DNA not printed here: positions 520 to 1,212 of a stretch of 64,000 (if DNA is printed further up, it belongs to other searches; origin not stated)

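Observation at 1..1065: HTH_XRE-Panacea antitoxin-like gene coupled to a RelE/ParE-fold toxin candidate (PanAT-type pair)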

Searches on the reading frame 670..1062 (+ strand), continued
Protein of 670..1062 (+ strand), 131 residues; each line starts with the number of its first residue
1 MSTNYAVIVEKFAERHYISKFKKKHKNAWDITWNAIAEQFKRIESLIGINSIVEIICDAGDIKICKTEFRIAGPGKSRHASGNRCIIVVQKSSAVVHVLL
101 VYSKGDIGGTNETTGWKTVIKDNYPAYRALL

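Call 35: find_related_loci(query=A1, collection=genome_contigs, flank=3000)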
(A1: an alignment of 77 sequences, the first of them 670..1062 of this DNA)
Query A1 (131 aa) in genome_contigs; peptide patterns used: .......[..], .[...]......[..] (x = any residue, [..] = any of these).
195 stretches matched a pattern; 135 encode a relative of the query (tblastn E <= 1e-3); the best 80 are kept; 80 distinct loci.
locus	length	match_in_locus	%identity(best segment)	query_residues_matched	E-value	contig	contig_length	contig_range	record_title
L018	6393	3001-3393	87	1-131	5e-78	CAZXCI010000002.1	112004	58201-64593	MAG TPA_asm: uncultured Candidatus Saccharibacteria bacterium isolate SRP192927_co3_359 genome assembly, contig: NODE_20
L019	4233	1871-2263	84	1-131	3e-76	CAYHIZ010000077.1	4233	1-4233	MAG TPA_asm: uncultured Candidatus Saccharibacteria bacterium isolate ERP119705_co13_459 genome assembly, contig: NODE_2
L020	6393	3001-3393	82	1-131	2e-74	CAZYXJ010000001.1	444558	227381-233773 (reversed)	MAG TPA_asm: uncultured Candidatus Saccharibacteria bacterium isolate SRP292972_co1_35 genome assembly, contig: NODE_26_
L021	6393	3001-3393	79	1-131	2e-69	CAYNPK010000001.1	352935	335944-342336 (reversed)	MAG TPA_asm: uncultured Candidatus Saccharibacteria bacterium isolate SRP263991_co4_20 genome assembly, contig: NODE_2_l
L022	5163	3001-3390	73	1-131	3e-63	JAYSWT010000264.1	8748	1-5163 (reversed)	MAG: bacterium isolate GFS_12994 GFS_12994_263, whole genome shotgun sequence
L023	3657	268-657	69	1-131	1e-61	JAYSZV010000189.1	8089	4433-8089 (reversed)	MAG: Candidatus Lloydbacteria bacterium isolate GFS_13726 GFS_13726_188, whole genome shotgun sequence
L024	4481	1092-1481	69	1-131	4e-61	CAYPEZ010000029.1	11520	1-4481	MAG TPA_asm: uncultured Candidatus Saccharibacteria bacterium isolate SRP257259_co1_388 genome assembly, contig: NODE_80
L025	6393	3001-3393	68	1-131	4e-59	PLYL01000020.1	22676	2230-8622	MAG: Candidatus Yanofskybacteria bacterium isolate palsa_1334 73.20120700_P3D.271_contig_243, whole genome shotgun seque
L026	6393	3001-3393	62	1-131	7e-57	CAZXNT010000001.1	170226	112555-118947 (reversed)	MAG TPA_asm: uncultured Candidatus Saccharibacteria bacterium isolate SRP302447_co2_43 genome assembly, contig: NODE_301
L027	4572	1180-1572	63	1-131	3e-56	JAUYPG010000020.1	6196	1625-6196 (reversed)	MAG: Nanoarchaeota archaeon isolate C4_metabat.bin.115 C4_k141_546389, whole genome shotgun sequence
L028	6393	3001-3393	61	1-131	6e-56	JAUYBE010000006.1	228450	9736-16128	MAG: bacterium isolate C19_maxbin.019_sub C19_k141_78299, whole genome shotgun sequence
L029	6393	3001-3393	62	1-131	7e-55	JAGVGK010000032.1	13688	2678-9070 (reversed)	MAG: Candidatus Paceibacterota bacterium isolate DeMMO2_19 c_000000016756, whole genome shotgun sequence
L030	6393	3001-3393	63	1-131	2e-54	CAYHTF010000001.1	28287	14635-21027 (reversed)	MAG TPA_asm: uncultured Candidatus Saccharibacteria bacterium isolate ERP119705_co14_36 genome assembly, contig: NODE_13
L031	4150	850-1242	60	1-131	2e-54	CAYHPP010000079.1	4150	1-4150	MAG TPA_asm: uncultured Candidatus Saccharibacteria bacterium isolate ERP119705_co14_552 genome assembly, contig: NODE_4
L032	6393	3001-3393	61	1-131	2e-54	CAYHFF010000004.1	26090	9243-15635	MAG TPA_asm: uncultured Candidatus Saccharibacteria bacterium isolate ERP119705_co13_209 genome assembly, contig: NODE_2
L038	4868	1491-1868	62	1-127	1e-51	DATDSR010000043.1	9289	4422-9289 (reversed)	MAG TPA_asm: Candidatus Paceibacterota bacterium isolate SMAG_U8008 k141_2135869, whole genome shotgun sequence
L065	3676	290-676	53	2-131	4e-44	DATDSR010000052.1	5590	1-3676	MAG TPA_asm: Candidatus Paceibacterota bacterium isolate SMAG_U8008 k141_1974542, whole genome shotgun sequence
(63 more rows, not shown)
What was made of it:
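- Two copies occur in one MAG (L038 and L065, call 35).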

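Call 41: find_related_loci(query=A1, collection=viral_contigs, flank=4000)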
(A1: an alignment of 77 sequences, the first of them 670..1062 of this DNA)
Query A1 (131 aa) in viral_contigs; peptide patterns used: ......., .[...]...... (x = any residue, [..] = any of these).
20 stretches matched a pattern, but none encodes a relative of the query by tblastn (E <= 1e-3).

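Call 43: find_homologous_proteins(query=L001:5313-6008:+, max_evalue=0.001)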
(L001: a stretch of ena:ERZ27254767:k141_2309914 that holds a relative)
Query L001:5313-6008:+ (232 aa): 2628 proteins with E <= 0.001 among 3264 candidates; the best 120 are listed.
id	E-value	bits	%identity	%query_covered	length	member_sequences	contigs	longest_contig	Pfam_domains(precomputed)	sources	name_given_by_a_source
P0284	9.7e-146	501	100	100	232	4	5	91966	PF12844.14,PF13274.12,PF01381.29,PF13560.13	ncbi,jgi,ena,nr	ncbi:MAG: hypothetical protein A2653_01170 [Candidatus Zambryskibacteria bacterium RIFCSPHIGHO2_01_F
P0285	1.2e-144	498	100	100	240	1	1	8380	PF12844.14,PF13274.12,PF01381.29,PF13560.13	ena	-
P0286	2.7e-137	474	94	100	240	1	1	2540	PF12844.14,PF13274.12,PF01381.29,PF13560.13,PF13443.13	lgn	-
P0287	1.0e-136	472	94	100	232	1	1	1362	PF12844.14,PF13274.12,PF01381.29,PF13560.13,PF13443.13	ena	-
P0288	1.1e-136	472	94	100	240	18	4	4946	PF12844.14,PF13274.12,PF01381.29,PF13560.13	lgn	-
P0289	5.9e-136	469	93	100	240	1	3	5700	PF12844.14,PF13274.12,PF01381.29,PF13560.13,PF13443.13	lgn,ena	-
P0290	7.3e-136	469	94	100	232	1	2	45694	PF12844.14,PF13274.12,PF01381.29,PF13560.13,PF13443.13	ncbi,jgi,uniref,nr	ncbi:MAG: hypothetical protein CO183_01515 [Candidatus Zambryskibacteria bacterium CG_4_9_14_3_um_fi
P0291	8.3e-136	469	94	100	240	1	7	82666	PF12844.14,PF13274.12,PF01381.29,PF13560.13,PF13443.13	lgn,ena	-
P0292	8.3e-136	469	94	100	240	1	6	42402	PF12844.14,PF13274.12,PF01381.29,PF13560.13,PF13443.13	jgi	-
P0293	9.0e-131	452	90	100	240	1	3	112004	PF12844.14,PF13274.12,PF01381.29,PF13560.13,PF13443.13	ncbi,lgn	-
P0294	2.5e-130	451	91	98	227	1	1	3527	PF12844.14,PF13274.12,PF01381.29,PF13560.13,PF13443.13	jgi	jgi:transcriptional regulator with XRE-family HTH domain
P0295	9.9e-128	442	88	100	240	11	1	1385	PF12844.14,PF13274.12,PF01381.29,PF13560.13,PF13443.13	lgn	-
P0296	2.6e-127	441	88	100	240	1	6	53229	PF12844.14,PF13274.12,PF01381.29,PF13560.13,PF13443.13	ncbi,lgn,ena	-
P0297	3.3e-127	441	88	100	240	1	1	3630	PF12844.14,PF13274.12,PF01381.29,PF13560.13,PF13443.13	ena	-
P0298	3.6e-127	440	90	98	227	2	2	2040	PF12844.14,PF13274.12,PF01381.29,PF13560.13,PF13443.13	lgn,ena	-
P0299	3.7e-126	437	88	100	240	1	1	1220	PF13274.12,PF01381.29,PF13560.13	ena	-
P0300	4.0e-126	437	87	100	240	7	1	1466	PF13274.12,PF01381.29,PF13560.13,PF13443.13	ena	-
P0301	8.3e-126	436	87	100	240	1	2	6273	PF12844.14,PF13274.12,PF01381.29,PF13560.13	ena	-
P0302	8.3e-126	436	87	100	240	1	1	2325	PF12844.14,PF13274.12,PF01381.29,PF13560.13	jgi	-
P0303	2.6e-125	434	87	100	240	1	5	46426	PF12844.14,PF13274.12,PF01381.29,PF13560.13,PF13443.13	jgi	jgi:transcriptional regulator with XRE-family HTH domain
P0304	9.8e-125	432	87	100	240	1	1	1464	PF12844.14,PF13274.12,PF01381.29,PF13560.13,PF13443.13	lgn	-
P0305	1.2e-123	429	88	98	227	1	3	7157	PF12844.14,PF13274.12,PF01381.29,PF13560.13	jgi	-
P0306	1.8e-123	428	85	100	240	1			PF12844.14,PF13274.12,PF01381.29,PF13560.13,PF13443.13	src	-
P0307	6.6e-123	426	84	100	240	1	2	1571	PF12844.14,PF13274.12,PF01381.29,PF13560.13,PF13443.13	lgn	-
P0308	2.3e-122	425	82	100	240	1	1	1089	PF12844.14,PF13274.12,PF01381.29,PF13560.13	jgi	jgi:transcriptional regulator with XRE-family HTH domain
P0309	3.6e-122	424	84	100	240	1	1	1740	PF13274.12,PF01381.29,PF13560.13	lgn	-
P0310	5.1e-122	424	86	98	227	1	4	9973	PF12844.14,PF13274.12,PF01381.29,PF13560.13,PF13443.13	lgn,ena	-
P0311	6.1e-122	423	84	100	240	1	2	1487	PF12844.14,PF13274.12,PF01381.29,PF13560.13,PF13443.13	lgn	-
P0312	1.4e-121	422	84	100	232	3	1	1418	PF12844.14,PF13274.12,PF01381.29,PF13560.13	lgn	-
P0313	6.9e-121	420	83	100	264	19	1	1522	PF12844.14,PF13274.12,PF01381.29,PF13560.13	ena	-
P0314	5.2e-120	417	85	98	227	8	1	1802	PF12844.14,PF13274.12,PF01381.29,PF13560.13,PF13443.13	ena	-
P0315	1.4e-119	416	85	98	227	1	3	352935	PF12844.14,PF13274.12,PF01381.29,PF13560.13,PF13443.13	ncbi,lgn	-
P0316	1.6e-119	415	84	98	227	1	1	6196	PF12844.14,PF13274.12,PF01381.29,PF13560.13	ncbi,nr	ncbi:MAG: DUF4065 domain-containing protein [Nanoarchaeota archaeon]|nr:DUF4065 domain-containing pr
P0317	4.6e-119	414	84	98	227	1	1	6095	PF12844.14,PF13274.12,PF01381.29,PF13560.13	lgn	-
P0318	5.5e-119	414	83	98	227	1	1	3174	PF12844.14,PF13274.12,PF01381.29,PF13560.13,PF13443.13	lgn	-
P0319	6.6e-119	413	81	100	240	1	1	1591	PF12844.14,PF13274.12,PF01381.29,PF13560.13,PF13443.13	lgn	-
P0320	9.7e-119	413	83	98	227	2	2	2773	PF12844.14,PF13274.12,PF01381.29,PF13560.13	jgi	jgi:transcriptional regulator with XRE-family HTH domain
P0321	1.6e-117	409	82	98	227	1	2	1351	PF12844.14,PF13274.12,PF01381.29,PF13560.13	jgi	-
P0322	3.8e-117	408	83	98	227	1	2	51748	PF12844.14,PF13274.12,PF01381.29,PF13560.13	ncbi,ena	-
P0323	1.1e-116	406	81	98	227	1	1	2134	PF12844.14,PF13274.12,PF01381.29,PF13560.13,PF13443.13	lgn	-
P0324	1.3e-116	406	82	98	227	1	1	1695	PF12844.14,PF13274.12,PF01381.29,PF13560.13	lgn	-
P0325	2.2e-116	405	82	98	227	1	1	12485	PF12844.14,PF13274.12,PF01381.29,PF13560.13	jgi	jgi:transcriptional regulator with XRE-family HTH domain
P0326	2.8e-116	405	80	98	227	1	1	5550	PF12844.14,PF13274.12,PF01381.29,PF13560.13,PF13443.13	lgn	-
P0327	5.2e-116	404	80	100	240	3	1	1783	PF12844.14,PF13274.12,PF01381.29,PF13560.13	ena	-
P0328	8.9e-116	403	80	98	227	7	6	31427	PF12844.14,PF13274.12,PF01381.29,PF13560.13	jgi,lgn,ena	-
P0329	5.4e-115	401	82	98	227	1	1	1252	PF12844.14,PF13274.12,PF01381.29,PF13560.13,PF13443.13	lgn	-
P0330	5.6e-115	401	82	98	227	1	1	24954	PF12844.14,PF13274.12,PF01381.29,PF13560.13,PF13443.13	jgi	jgi:transcriptional regulator with XRE-family HTH domain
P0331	6.9e-115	400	81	98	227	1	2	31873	PF12844.14,PF13274.12,PF01381.29,PF13560.13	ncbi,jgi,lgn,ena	-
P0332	2.0e-114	399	85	92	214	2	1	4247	PF12844.14,PF13274.12,PF01381.29,PF13560.13,PF13443.13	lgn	-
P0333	2.7e-114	398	80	98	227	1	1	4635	PF12844.14,PF13274.12,PF01381.29,PF13560.13,PF13443.13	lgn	-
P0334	8.1e-112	390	78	98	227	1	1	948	PF12844.14,PF13274.12,PF01381.29,PF13560.13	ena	-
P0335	3.2e-111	388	78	98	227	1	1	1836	PF12844.14,PF13274.12,PF01381.29,PF13560.13,PF13443.13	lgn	-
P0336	2.5e-110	385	77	98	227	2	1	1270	PF12844.14,PF13274.12,PF01381.29,PF13560.13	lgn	-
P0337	3.9e-110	385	76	100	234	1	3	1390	PF12844.14,PF13274.12,PF01381.29,PF13560.13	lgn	-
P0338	4.1e-110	385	76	98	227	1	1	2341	PF12844.14,PF13274.12,PF01381.29,PF13560.13,PF13443.13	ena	-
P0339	5.5e-110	384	75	99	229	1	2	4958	PF12844.14,PF13274.12,PF01381.29,PF13560.13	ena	-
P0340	3.5e-109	382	77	98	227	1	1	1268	PF12844.14,PF13274.12,PF01381.29,PF13560.13,PF13443.13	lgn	-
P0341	4.0e-109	381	75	98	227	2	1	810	PF12844.14,PF13274.12,PF01381.29,PF13560.13,PF13443.13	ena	-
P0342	4.4e-109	381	75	98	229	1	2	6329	PF12844.14,PF13274.12,PF01381.29,PF13560.13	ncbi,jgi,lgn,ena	-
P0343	5.6e-109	381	74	99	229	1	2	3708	PF12844.14,PF13274.12,PF01381.29,PF13560.13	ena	-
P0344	7.0e-109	381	74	98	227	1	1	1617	PF12844.14,PF13274.12,PF01381.29,PF13560.13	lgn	-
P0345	1.3e-108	380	74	98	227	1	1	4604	PF12844.14,PF13274.12,PF01381.29,PF13560.13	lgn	-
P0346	1.8e-108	379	74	98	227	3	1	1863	PF12844.14,PF13274.12,PF01381.29,PF13560.13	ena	-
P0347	1.9e-108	379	75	98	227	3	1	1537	PF12844.14,PF13274.12,PF01381.29,PF13560.13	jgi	jgi:transcriptional regulator with XRE-family HTH domain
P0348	2.0e-108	379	77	98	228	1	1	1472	PF12844.14,PF13274.12,PF01381.29,PF13560.13,PF13443.13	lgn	-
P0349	2.1e-108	379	86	88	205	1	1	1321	PF13274.12,PF01381.29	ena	-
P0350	2.7e-108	379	76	98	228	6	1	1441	PF12844.14,PF13274.12,PF01381.29,PF13560.13,PF13443.13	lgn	-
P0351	3.4e-108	378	74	98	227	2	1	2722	PF12844.14,PF13274.12,PF01381.29,PF13560.13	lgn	-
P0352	3.4e-108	378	74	100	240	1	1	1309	PF12844.14,PF13274.12,PF01381.29,PF13560.13,PF13443.13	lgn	-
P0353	4.2e-108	378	76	98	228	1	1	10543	PF12844.14,PF13274.12,PF01381.29,PF13560.13,PF13443.13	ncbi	-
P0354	1.3e-107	377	76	98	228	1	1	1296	PF12844.14,PF13274.12,PF01381.29,PF13560.13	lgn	-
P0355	2.0e-107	376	76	98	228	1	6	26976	PF12844.14,PF13274.12,PF01381.29,PF13560.13,PF13443.13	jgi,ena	-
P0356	3.5e-107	375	73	98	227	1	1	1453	PF12844.14,PF13274.12,PF01381.29,PF13560.13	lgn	-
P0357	5.3e-107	375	76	98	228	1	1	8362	PF12844.14,PF13274.12,PF01381.29,PF13560.13,PF13443.13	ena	-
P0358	8.7e-107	374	76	98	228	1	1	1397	PF12844.14,PF13274.12,PF01381.29,PF13560.13,PF13443.13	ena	-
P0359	1.1e-106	374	73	98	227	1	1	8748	PF12844.14,PF13274.12,PF01381.29,PF13560.13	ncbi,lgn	-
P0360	1.2e-106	373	74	98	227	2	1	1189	PF12844.14,PF13274.12,PF01381.29,PF13560.13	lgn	-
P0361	1.2e-106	373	75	98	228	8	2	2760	PF12844.14,PF13274.12,PF01381.29,PF13560.13,PF13443.13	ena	-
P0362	1.5e-106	373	74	98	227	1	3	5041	PF12844.14,PF13274.12,PF01381.29,PF13560.13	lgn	-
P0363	2.2e-106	372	75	100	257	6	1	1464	PF12844.14,PF13274.12,PF01381.29,PF13560.13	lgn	-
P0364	4.1e-106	372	76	98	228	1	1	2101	PF12844.14,PF13274.12,PF01381.29,PF13560.13,PF13443.13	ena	-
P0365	6.2e-106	371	75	98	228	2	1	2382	PF12844.14,PF13274.12,PF01381.29,PF13560.13,PF13443.13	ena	-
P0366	6.3e-106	371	75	98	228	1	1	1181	PF12844.14,PF13274.12,PF01381.29,PF13560.13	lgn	-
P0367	6.3e-106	371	75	98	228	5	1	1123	PF12844.14,PF13274.12,PF01381.29,PF13560.13,PF13443.13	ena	-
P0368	8.4e-106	371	72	98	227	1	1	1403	PF12844.14,PF13274.12,PF01381.29,PF13560.13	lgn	-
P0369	1.5e-105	370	75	98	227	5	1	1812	PF13274.12,PF01381.29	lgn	-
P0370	2.0e-105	369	73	98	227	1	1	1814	PF12844.14,PF13274.12,PF01381.29,PF13560.13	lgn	-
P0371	2.5e-105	369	75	98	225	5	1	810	PF12844.14,PF13274.12,PF01381.29,PF13560.13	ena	-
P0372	2.9e-105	369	75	98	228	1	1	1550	PF12844.14,PF13274.12,PF01381.29,PF13560.13,PF13443.13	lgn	-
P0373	7.8e-105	367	73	99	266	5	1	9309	PF13274.12,PF01381.29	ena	-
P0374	1.4e-104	367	74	98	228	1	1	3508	PF12844.14,PF13274.12,PF01381.29,PF13560.13,PF13443.13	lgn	-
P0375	1.4e-104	367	74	98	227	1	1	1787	PF12844.14,PF13274.12,PF01381.29,PF13560.13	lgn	-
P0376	2.2e-104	366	75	98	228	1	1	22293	PF12844.14,PF13274.12,PF01381.29,PF13560.13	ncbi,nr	ncbi:MAG: DUF4065 domain-containing protein [bacterium]|nr:DUF4065 domain-containing protein [bacter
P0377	2.9e-104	366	73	98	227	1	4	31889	PF12844.14,PF13274.12,PF01381.29,PF13560.13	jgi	jgi:transcriptional regulator with XRE-family HTH domain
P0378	3.4e-104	365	75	98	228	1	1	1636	PF12844.14,PF13274.12,PF01381.29,PF13560.13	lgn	-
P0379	3.9e-104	365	72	98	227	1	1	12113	PF12844.14,PF13274.12,PF01381.29,PF13560.13,PF13443.13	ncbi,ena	-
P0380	4.6e-104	365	73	98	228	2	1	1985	PF12844.14,PF13274.12,PF01381.29,PF13560.13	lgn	-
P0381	4.8e-104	365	74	98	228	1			PF12844.14,PF13274.12,PF01381.29,PF13560.13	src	-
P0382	7.1e-104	364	71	98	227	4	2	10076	PF12844.14,PF13274.12,PF01381.29,PF13560.13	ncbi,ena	-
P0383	7.7e-104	364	74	98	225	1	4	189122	PF12844.14,PF13274.12,PF01381.29,PF13560.13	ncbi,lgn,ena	-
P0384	1.4e-103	363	72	98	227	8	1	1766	PF12844.14,PF13274.12,PF01381.29,PF13560.13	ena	-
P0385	1.5e-103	363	74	98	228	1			PF12844.14,PF13274.12,PF01381.29,PF13560.13,PF13443.13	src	-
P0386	1.9e-103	363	74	98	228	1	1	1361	PF12844.14,PF13274.12,PF01381.29,PF13560.13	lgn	-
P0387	2.2e-103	363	72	98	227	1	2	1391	PF12844.14,PF13274.12,PF01381.29,PF13560.13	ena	-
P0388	3.1e-103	362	71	98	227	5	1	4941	PF12844.14,PF13274.12,PF01381.29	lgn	-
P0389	3.5e-103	362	71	98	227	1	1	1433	PF12844.14,PF13274.12,PF01381.29,PF13560.13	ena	-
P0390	3.8e-103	362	74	98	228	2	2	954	PF12844.14,PF13274.12,PF01381.29,PF13560.13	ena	-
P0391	4.5e-103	362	73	98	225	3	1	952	PF12844.14,PF13274.12,PF01381.29,PF13560.13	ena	-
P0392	5.2e-103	361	74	98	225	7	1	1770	PF12844.14,PF13274.12,PF01381.29,PF13560.13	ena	-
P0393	5.2e-103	361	73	98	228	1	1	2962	PF12844.14,PF13274.12,PF01381.29,PF13560.13,PF13443.13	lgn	-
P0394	5.3e-103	361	74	98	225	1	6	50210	PF12844.14,PF13274.12,PF01381.29,PF13560.13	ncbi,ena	ncbi:MAG: type II toxin-antitoxin system antitoxin SocA domain-containing protein [Patescibacteria g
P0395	5.5e-103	361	74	98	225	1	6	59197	PF12844.14,PF13274.12,PF01381.29,PF13560.13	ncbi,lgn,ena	ncbi:MAG: type II toxin-antitoxin system antitoxin SocA domain-containing protein [Patescibacteria g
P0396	5.6e-103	361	71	97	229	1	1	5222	PF12844.14,PF13274.12,PF01381.29,PF13560.13,PF13443.13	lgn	-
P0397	6.2e-103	361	72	99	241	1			PF12844.14,PF13274.12,PF01381.29,PF13560.13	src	-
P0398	9.1e-103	361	74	98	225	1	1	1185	PF12844.14,PF13274.12,PF01381.29,PF13560.13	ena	-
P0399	9.3e-103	361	74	98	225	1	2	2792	PF12844.14,PF13274.12,PF01381.29,PF13560.13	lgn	-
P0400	9.4e-103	361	71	98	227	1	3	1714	PF12844.14,PF13274.12,PF01381.29,PF13560.13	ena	-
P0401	9.6e-103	361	74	98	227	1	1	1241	PF12844.14,PF13274.12,PF01381.29,PF13443.13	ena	-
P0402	1.9e-102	360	73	98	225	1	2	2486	PF12844.14,PF13274.12,PF01381.29,PF13560.13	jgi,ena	-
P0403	2.1e-102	359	71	98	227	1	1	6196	PF12844.14,PF13274.12,PF01381.29,PF13560.13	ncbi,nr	ncbi:MAG: helix-turn-helix domain-containing protein [Candidatus Komeilibacteria bacterium]|nr:helix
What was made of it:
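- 3..680 (+): panA-like antitoxin gene. The 5' end is cut by the window edge, with only 1-7 codons missing. Stop codon at 678-680. 2628 homologues (call 43).
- On Panacea / DUF4065 / SocA antitoxin domain (PF13274): The precomputed hit is also present on all 120 listed homologues (call 43).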

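Call 44: find_encoding_contigs(protein=P0395, flank=3000, max_places=3)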
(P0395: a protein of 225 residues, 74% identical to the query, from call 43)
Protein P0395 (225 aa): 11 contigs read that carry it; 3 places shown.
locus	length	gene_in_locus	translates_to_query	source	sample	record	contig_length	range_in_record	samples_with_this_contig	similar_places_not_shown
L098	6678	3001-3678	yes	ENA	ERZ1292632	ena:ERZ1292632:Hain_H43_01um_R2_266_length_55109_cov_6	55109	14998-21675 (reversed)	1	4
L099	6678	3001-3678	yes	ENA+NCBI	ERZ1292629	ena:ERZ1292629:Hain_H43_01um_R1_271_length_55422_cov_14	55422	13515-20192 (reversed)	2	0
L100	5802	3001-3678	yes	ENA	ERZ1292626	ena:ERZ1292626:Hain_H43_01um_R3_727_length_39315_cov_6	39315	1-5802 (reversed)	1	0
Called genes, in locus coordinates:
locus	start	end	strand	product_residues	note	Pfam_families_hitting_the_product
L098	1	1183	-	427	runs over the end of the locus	PF01210:NAD_Gly3P_dh_N (faint), PF02737:3HCDH_N (faint), PF03446:NAD_binding_2, PF03721:UDPG_MGDP_dh_N, PF00984:UDPG_MGDP_dh, PF03720:UDPG_MGDP_dh_C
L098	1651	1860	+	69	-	-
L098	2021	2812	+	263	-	PF00561:Abhydrolase_1 (faint), PF12146:Hydrolase_4 (weak)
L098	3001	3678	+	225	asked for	PF12844:HTH_19, PF13560:HTH_31 (weak), PF01381:HTH_3, PF13274:SocA_Panacea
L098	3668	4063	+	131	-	-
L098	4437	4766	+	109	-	-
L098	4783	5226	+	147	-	PF10604:Polyketide_cyc2, PF03364:Polyketide_cyc (weak)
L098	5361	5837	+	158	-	PF20603:Bact_hydrolase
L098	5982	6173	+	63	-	-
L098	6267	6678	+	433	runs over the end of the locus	PF00266:Aminotran_5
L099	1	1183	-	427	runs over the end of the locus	PF01210:NAD_Gly3P_dh_N (faint), PF02737:3HCDH_N (faint), PF03446:NAD_binding_2, PF03721:UDPG_MGDP_dh_N, PF00984:UDPG_MGDP_dh, PF03720:UDPG_MGDP_dh_C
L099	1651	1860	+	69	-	-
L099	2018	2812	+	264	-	PF00561:Abhydrolase_1 (faint), PF12146:Hydrolase_4 (weak)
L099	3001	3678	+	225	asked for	PF12844:HTH_19, PF13560:HTH_31 (weak), PF01381:HTH_3, PF13274:SocA_Panacea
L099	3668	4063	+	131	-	-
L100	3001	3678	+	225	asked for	PF12844:HTH_19, PF13560:HTH_31 (weak), PF01381:HTH_3, PF13274:SocA_Panacea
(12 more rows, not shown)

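Call 45: find_encoding_contigs(protein=P0355, flank=3000, max_places=3)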
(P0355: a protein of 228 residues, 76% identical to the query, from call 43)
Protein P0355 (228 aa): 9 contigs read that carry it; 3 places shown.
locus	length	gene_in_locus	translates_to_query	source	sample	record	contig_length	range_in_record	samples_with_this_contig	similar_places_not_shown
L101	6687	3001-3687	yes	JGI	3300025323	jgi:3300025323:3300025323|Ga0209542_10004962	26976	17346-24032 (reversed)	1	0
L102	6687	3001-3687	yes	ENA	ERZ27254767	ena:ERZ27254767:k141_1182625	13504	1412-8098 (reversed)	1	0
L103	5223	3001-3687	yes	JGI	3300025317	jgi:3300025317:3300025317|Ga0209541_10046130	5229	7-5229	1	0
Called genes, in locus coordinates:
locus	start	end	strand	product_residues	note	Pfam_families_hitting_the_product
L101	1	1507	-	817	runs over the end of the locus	-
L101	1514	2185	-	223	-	-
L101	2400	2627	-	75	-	-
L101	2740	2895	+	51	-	-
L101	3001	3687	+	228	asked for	PF12844:HTH_19, PF13560:HTH_31, PF01381:HTH_3, PF13443:HTH_26 (weak), PF13274:SocA_Panacea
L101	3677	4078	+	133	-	-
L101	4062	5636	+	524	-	PF00239:Resolvase, PF07508:Recombinase, PF13408:Zn_ribbon_recom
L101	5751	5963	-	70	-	-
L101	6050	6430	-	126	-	-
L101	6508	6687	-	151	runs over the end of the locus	PF09424:YqeY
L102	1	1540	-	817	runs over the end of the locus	-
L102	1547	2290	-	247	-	-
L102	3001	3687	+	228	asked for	PF12844:HTH_19, PF13560:HTH_31, PF01381:HTH_3, PF13443:HTH_26 (weak), PF13274:SocA_Panacea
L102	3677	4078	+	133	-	-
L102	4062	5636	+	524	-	PF00239:Resolvase, PF07508:Recombinase, PF13408:Zn_ribbon_recom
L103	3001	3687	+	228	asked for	PF12844:HTH_19, PF13560:HTH_31, PF01381:HTH_3, PF13443:HTH_26 (weak), PF13274:SocA_Panacea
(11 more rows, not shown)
